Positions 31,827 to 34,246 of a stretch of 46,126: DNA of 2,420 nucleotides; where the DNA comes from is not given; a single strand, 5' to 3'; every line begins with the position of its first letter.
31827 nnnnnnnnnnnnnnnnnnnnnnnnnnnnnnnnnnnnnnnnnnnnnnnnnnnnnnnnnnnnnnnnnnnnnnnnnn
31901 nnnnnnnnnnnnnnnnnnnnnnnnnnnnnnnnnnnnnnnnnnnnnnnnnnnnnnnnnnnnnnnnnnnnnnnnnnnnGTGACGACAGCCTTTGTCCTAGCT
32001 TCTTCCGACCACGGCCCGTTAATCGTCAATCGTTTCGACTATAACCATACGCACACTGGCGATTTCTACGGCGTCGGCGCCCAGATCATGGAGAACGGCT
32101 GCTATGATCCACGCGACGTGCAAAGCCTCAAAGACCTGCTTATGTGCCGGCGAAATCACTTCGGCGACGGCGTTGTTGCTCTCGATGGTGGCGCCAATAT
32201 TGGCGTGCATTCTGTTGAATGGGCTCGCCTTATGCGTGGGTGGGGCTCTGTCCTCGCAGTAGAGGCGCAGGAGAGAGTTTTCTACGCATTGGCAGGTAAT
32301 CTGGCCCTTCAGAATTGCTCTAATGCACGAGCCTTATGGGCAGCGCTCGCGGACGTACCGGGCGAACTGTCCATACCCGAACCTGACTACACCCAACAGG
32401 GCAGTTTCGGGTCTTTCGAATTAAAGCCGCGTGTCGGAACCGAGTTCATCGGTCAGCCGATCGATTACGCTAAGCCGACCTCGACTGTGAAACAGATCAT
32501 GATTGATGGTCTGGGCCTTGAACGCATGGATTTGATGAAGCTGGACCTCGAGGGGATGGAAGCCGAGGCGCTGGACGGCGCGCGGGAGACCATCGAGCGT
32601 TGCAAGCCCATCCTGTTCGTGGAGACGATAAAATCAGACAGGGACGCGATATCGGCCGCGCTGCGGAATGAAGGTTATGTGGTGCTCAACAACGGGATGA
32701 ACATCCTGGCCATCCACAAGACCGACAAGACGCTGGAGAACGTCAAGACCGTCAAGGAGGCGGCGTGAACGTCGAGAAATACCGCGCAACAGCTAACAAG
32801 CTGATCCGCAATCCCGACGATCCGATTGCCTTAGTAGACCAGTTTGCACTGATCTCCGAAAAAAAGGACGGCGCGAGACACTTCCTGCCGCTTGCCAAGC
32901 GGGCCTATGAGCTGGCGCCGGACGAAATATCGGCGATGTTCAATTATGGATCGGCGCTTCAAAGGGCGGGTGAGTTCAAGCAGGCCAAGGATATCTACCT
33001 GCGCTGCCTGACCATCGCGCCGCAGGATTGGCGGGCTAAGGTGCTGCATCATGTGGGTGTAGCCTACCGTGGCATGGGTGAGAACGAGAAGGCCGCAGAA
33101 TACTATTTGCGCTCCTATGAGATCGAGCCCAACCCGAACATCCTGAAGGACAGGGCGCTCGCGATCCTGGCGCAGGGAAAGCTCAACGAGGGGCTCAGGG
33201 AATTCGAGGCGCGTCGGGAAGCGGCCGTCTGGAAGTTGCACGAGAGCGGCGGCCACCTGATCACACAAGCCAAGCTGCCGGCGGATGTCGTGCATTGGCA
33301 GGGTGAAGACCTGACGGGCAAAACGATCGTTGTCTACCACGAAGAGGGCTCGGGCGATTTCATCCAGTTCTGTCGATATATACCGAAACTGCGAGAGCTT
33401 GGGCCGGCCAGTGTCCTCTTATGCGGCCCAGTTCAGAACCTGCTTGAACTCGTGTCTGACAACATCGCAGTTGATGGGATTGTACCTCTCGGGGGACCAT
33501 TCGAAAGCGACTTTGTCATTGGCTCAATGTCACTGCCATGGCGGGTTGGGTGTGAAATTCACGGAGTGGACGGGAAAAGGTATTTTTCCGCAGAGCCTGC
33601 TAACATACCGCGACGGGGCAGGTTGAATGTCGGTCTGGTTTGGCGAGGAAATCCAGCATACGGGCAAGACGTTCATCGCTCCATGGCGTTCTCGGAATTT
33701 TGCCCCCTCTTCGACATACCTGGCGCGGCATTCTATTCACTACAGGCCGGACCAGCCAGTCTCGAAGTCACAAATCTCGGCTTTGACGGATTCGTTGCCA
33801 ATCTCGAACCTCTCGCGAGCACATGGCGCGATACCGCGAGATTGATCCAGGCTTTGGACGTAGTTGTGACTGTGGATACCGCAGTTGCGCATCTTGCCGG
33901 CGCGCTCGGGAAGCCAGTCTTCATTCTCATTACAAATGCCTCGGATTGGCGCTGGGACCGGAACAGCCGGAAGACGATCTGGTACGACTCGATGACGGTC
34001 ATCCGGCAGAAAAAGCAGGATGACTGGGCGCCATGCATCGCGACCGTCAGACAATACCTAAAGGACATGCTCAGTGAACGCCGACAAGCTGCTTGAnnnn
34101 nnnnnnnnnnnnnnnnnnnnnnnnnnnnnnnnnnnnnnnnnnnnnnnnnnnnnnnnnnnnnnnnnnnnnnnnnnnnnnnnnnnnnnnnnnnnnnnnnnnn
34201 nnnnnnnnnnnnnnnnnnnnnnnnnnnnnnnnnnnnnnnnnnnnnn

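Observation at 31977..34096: FkbM methyltransferase plus TPR/GT9-like glycosyltransferase between portal and scaffold genes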

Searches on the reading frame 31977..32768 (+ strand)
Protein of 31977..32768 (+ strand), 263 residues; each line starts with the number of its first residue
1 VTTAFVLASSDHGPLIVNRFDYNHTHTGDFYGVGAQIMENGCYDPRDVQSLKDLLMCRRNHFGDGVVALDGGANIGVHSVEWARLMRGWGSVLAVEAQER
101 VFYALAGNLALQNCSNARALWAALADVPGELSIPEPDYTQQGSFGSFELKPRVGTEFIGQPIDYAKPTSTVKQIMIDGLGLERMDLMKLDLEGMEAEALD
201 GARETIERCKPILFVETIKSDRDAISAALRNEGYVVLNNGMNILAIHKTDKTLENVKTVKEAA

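Call 3: search_protein_families(library=pfam, proteins=[window:31977-32768:+], max_evalue=0.01)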
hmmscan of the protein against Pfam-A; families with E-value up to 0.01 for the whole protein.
window:31977-32768:+ (263 aa): 1 family
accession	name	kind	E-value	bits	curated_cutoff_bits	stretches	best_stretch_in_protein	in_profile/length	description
PF05050.19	Methyltransf_21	-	6.3e-15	56.1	22.7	1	70-235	1-172/173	Methyltransferase FkbM domain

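Call 4: search_protein_families(library=phrogs, proteins=[window:31977-32768:+], max_evalue=0.001)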
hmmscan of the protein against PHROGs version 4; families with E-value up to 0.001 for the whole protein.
window:31977-32768:+ (263 aa): 1 family
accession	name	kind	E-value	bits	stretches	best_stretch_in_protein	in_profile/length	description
phrog_8156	-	other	1.7e-18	67.8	1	57-244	43-221/244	methyltransferase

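Call 8: search_dna_similar(query=window:31977-32768:+, collection=phages, mode=protein, max_rows=30)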
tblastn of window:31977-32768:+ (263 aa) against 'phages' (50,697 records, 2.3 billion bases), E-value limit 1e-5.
Records with a match: 4; places in all: 4; records where one place covers at least 80% of the query: 0.
Best place of each record, by identity: <60% 4.
By first word of the organism name: uncultured 2; Stenotrophomonas 1; Ochrobactrum 1.
By host as written in the record: - 2; Stenotrophomonas maltophilia D1571 1; Ochrobactrum sp. POC9 1.
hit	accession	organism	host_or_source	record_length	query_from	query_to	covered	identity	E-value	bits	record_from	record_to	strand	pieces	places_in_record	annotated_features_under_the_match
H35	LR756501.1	uncultured phage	metagenomic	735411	32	220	72%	28.6%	6e-14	77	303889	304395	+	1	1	record has no annotation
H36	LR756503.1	uncultured phage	metagenomic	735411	32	220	72%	28.6%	6e-14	77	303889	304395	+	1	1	record has no annotation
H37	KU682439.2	Stenotrophomonas phage vB_SmaS-DLP_6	Stenotrophomonas maltophilia D1571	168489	67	236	65%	29.5%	9e-7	56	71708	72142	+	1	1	methyltransferase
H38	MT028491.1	Ochrobactrum phage vB_OspM_OC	Ochrobactrum sp. POC9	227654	152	247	37%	34.0%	1e-6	55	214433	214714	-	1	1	FkbM family methyltransferase | DNA methyltransferase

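Call 19: find_homologous_proteins(query=window:31977-32768:+, max_evalue=0.00001)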
Query window:31977-32768:+ (263 aa): 2665 proteins with E <= 0.00001 among 3927 candidates; the best 120 are listed.
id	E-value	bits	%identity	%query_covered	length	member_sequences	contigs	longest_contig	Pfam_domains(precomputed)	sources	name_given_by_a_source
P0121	1.5e-173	593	100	100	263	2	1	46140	PF05050.20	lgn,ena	-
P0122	1.7e-156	537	89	100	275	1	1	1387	PF05050.20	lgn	-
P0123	1.0e-150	518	87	99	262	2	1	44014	PF05050.20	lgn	-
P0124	6.5e-150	516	85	100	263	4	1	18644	PF05050.20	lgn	-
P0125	7.7e-149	512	83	100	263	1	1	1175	PF05050.20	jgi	jgi:FkbM family methyltransferase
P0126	1.4e-148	511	85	100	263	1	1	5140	PF05050.20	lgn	-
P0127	1.2e-147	508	85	100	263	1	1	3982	PF05050.20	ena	-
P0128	1.2e-147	508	84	99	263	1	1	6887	PF05050.20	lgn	-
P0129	2.5e-147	507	85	100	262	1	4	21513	PF05050.20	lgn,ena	-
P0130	3.5e-147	507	85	99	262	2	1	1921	PF05050.20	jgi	-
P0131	5.8e-147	506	84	100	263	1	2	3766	PF05050.20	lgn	-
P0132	5.0e-146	503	83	100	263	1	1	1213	PF05050.20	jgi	jgi:FkbM family methyltransferase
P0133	1.6e-144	498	83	100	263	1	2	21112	PF05050.20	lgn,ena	-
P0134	2.0e-144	498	83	98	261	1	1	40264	PF05050.20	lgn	-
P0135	2.0e-144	498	83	99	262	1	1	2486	PF05050.20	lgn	-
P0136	2.8e-144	497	84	99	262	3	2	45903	PF05050.20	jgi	jgi:FkbM family methyltransferase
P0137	4.0e-144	497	84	99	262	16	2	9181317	PF05050.20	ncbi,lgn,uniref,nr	ncbi:FkbM family methyltransferase [Bradyrhizobium diazoefficiens]|uniref:FkbM family methyltransfer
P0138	7.8e-144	496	82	99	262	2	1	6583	PF05050.20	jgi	jgi:FkbM family methyltransferase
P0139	9.8e-144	495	83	99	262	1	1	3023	PF05050.20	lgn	-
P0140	2.4e-143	494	83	98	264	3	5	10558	PF05050.20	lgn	-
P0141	3.2e-142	490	80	100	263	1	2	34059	PF05050.20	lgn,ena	-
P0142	4.9e-142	490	81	99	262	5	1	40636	PF05050.20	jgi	jgi:FkbM family methyltransferase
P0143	1.7e-141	488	80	99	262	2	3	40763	PF05050.20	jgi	jgi:FkbM family methyltransferase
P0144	4.9e-141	487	82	99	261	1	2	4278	PF05050.20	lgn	-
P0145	2.3e-140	484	81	99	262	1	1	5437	PF05050.20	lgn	-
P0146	3.4e-140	484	83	99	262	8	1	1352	PF05050.20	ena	-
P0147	4.0e-140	484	81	100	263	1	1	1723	PF05050.20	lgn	-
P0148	1.3e-139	482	79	99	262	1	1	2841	PF05050.20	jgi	jgi:FkbM family methyltransferase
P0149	1.7e-139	481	80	99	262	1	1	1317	PF05050.20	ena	-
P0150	4.5e-139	480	81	99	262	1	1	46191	PF05050.20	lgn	-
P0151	6.2e-139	480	81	99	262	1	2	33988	PF05050.20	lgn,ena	-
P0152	7.3e-139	479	80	99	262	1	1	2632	PF05050.20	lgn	-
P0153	1.0e-138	479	79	99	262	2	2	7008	PF05050.20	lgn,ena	-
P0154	1.1e-138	479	80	99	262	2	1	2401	PF05050.20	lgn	-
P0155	2.4e-138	478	78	100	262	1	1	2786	PF05050.20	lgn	-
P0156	4.0e-138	477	79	99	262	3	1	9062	PF05050.20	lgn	-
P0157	4.5e-138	477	79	100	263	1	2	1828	PF05050.20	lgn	-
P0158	5.0e-138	477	79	100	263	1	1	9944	PF05050.20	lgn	-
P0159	8.0e-138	476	79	99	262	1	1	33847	PF05050.20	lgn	-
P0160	1.5e-137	475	79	99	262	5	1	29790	PF05050.20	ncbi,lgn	-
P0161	1.0e-136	472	79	99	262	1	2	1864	PF05050.20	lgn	-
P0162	1.7e-136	472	78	100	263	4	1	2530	PF05050.20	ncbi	-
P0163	5.2e-136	470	77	99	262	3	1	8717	PF05050.20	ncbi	-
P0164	9.4e-136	469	80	99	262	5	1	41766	PF05050.20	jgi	-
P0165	1.4e-135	469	77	99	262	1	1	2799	PF05050.20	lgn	-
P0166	2.5e-135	468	77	99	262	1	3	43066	PF05050.20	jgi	jgi:FkbM family methyltransferase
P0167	1.3e-134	466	77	99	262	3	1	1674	PF05050.20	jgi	-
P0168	3.1e-134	464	74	99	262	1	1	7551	PF05050.20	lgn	-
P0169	6.1e-134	463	75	99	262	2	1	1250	PF05050.20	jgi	jgi:FkbM family methyltransferase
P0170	6.3e-134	463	77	99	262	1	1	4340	PF05050.20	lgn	-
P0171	1.1e-133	462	77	99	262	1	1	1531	PF05050.20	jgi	jgi:FkbM family methyltransferase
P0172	1.2e-133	462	75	99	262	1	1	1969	PF05050.20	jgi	jgi:FkbM family methyltransferase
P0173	1.4e-133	462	78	100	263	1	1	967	PF05050.20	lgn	-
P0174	2.1e-133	462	75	100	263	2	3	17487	PF05050.20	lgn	-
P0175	3.7e-133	461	75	99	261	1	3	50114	PF05050.20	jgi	jgi:FkbM family methyltransferase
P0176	6.1e-133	460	78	99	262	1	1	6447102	PF05050.20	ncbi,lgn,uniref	ncbi:FkbM family methyltransferase [Tardiphaga sp. 538_B7_N1_4]|uniref:FkbM family methyltransferase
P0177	4.5e-132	457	77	99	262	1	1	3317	PF05050.20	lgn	-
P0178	8.0e-132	456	75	99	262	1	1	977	PF05050.20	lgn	-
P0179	1.0e-131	456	76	100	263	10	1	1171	PF05050.20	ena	-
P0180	1.2e-131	456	76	99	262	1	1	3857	PF05050.20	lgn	-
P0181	1.2e-131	456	75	100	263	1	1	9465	PF05050.20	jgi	jgi:FkbM family methyltransferase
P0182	1.3e-131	456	75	100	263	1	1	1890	PF05050.20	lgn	-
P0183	2.1e-131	455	77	99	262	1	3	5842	PF05050.20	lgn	-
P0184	2.9e-131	455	75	99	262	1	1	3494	PF05050.20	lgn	-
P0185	3.1e-131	454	77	99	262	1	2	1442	PF05050.20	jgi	-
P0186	1.4e-130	452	75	99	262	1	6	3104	PF05050.20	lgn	-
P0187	2.0e-130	452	78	95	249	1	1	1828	PF05050.20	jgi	jgi:FkbM family methyltransferase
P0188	2.0e-130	452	75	99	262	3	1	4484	PF05050.20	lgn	-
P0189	4.5e-130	451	78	95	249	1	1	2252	PF05050.20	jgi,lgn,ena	-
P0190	4.8e-130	451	75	99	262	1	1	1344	PF05050.20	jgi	-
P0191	7.2e-130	450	75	99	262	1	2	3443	PF05050.20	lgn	-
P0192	2.7e-129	448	73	99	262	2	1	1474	PF05050.20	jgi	jgi:FkbM family methyltransferase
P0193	1.6e-128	446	74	100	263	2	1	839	PF05050.20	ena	-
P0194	3.1e-128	445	77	95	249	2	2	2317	PF05050.20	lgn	-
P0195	1.2e-127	443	78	95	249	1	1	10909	PF05050.20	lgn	-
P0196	1.7e-127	442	73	99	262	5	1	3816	PF05050.20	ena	-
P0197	4.4e-127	441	73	99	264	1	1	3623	PF05050.20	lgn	-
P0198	1.7e-126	439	71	99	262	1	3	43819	PF05050.20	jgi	jgi:FkbM family methyltransferase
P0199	2.1e-126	439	73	100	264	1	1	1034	PF05050.20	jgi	-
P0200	7.7e-126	437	72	99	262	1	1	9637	PF05050.20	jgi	jgi:FkbM family methyltransferase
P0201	1.1e-125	436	73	99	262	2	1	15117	PF05050.20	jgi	-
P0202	3.6e-125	435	75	99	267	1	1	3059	PF05050.20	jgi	jgi:FkbM family methyltransferase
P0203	1.5e-124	433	73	99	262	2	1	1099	PF05050.20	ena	-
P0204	5.4e-124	431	73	100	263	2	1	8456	PF05050.20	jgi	jgi:FkbM family methyltransferase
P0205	6.0e-124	431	71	99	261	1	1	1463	PF05050.20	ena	-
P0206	8.0e-123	427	73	97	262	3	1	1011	PF05050.20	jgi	jgi:FkbM family methyltransferase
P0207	1.4e-122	426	73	99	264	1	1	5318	PF05050.20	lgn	-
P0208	1.7e-122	426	72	99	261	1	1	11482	PF05050.20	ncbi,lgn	-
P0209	4.2e-122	425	76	95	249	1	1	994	PF05050.20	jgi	-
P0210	8.9e-122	423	70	99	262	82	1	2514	PF05050.20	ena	-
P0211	1.4e-121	423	70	99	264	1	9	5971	PF05050.20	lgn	-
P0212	2.2e-121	422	71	97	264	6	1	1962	PF05050.20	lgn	-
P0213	2.6e-121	422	70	99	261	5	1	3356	PF05050.20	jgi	jgi:FkbM family methyltransferase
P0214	9.0e-118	410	69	100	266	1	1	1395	PF05050.20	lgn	-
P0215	9.0e-118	410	71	98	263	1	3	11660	PF05050.20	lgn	-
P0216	1.4e-117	410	68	99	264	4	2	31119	PF05050.20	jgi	jgi:FkbM family methyltransferase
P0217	6.3e-117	408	69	97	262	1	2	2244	PF05050.20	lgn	-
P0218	2.3e-115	402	66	99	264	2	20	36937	PF05050.20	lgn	-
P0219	1.9e-114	399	65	99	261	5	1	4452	PF05050.20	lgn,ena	-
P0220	2.6e-114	399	66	99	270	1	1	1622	PF05050.20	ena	-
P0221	2.5e-112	392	82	80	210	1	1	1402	PF05050.20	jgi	jgi:FkbM family methyltransferase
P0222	2.8e-112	392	68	94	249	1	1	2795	PF05050.20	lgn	-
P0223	4.5e-112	392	68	96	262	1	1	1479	PF05050.20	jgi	jgi:FkbM family methyltransferase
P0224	1.1e-111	390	66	98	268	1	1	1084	PF05050.20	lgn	-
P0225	9.7e-110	384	64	100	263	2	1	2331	PF05050.20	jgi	-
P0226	1.0e-108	381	69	96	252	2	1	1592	PF05050.20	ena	-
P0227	1.1e-108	380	67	99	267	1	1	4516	PF05050.20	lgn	-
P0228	1.5e-108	380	65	97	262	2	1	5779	PF05050.20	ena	-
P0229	5.8e-108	378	64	98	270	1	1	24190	PF05050.20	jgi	jgi:FkbM family methyltransferase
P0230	9.2e-108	378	67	95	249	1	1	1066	PF05050.20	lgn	-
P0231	1.1e-107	377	64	98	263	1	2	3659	PF05050.20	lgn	-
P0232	5.9e-107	375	66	100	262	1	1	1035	PF05050.20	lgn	-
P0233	3.8e-105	369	63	95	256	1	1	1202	PF05050.20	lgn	-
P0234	7.3e-105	368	65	100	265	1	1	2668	PF05050.20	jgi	jgi:FkbM family methyltransferase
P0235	1.2e-104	367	65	100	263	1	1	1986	PF05050.20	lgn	-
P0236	9.3e-104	364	63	99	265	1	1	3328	PF05050.20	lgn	-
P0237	1.2e-103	364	62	98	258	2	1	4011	PF05050.20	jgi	jgi:FkbM family methyltransferase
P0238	1.8e-103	363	81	74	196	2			PF05050.20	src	-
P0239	2.5e-103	363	66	96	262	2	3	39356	PF05050.20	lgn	-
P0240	3.7e-103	362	62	100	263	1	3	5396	PF05050.20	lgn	-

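Call 24: search_protein_families(library=ncbifam, proteins=[window:31977-32768:+], max_evalue=1)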
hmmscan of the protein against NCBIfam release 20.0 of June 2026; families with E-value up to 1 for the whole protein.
window:31977-32768:+ (263 aa): 2 families
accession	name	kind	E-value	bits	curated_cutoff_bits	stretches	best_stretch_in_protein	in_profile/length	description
TIGR01444.1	fkbM_fam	subfamily_domain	1.5e-20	74.1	37.7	1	68-217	2-142/143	FkbM family methyltransferase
TIGR02469.1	CbiT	equivalog_domain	0.00014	22.2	78.3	1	64-137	19-90/124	precorrin-6Y C5,15-methyltransferase (decarboxylating) subunit CbiT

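Call 59: search_solved_structures(query=window:31977-32768:+, max_evalue=1, show_alignments=1)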
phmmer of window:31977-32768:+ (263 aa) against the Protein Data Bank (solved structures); distinct sequences matched with E-value up to 1: 1.
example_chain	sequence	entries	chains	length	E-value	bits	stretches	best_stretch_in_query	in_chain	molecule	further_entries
2py6_A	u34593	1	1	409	0.2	14.2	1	167-223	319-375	Methyltransferase FkbM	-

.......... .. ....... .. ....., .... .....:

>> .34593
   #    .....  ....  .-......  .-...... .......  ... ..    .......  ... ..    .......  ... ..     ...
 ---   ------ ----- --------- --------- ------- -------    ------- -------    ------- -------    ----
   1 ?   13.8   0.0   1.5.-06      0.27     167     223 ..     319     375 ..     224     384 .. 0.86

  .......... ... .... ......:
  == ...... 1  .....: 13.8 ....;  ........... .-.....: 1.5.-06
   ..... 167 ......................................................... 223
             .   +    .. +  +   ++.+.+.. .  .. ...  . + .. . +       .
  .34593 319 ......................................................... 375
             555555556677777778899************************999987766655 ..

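Call 89: search_protein_families(library=padloc, proteins=[window:31977-32768:+], max_evalue=0.01)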
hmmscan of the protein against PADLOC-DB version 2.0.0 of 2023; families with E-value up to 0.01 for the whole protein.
window:31977-32768:+ (263 aa): 0 families

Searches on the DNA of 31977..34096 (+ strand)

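Call 5: search_dna_similar(query=window:31977-34096:+, collection=phages, mode=distant, max_rows=20)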
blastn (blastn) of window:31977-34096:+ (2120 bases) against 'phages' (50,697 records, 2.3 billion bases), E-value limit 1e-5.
No match.
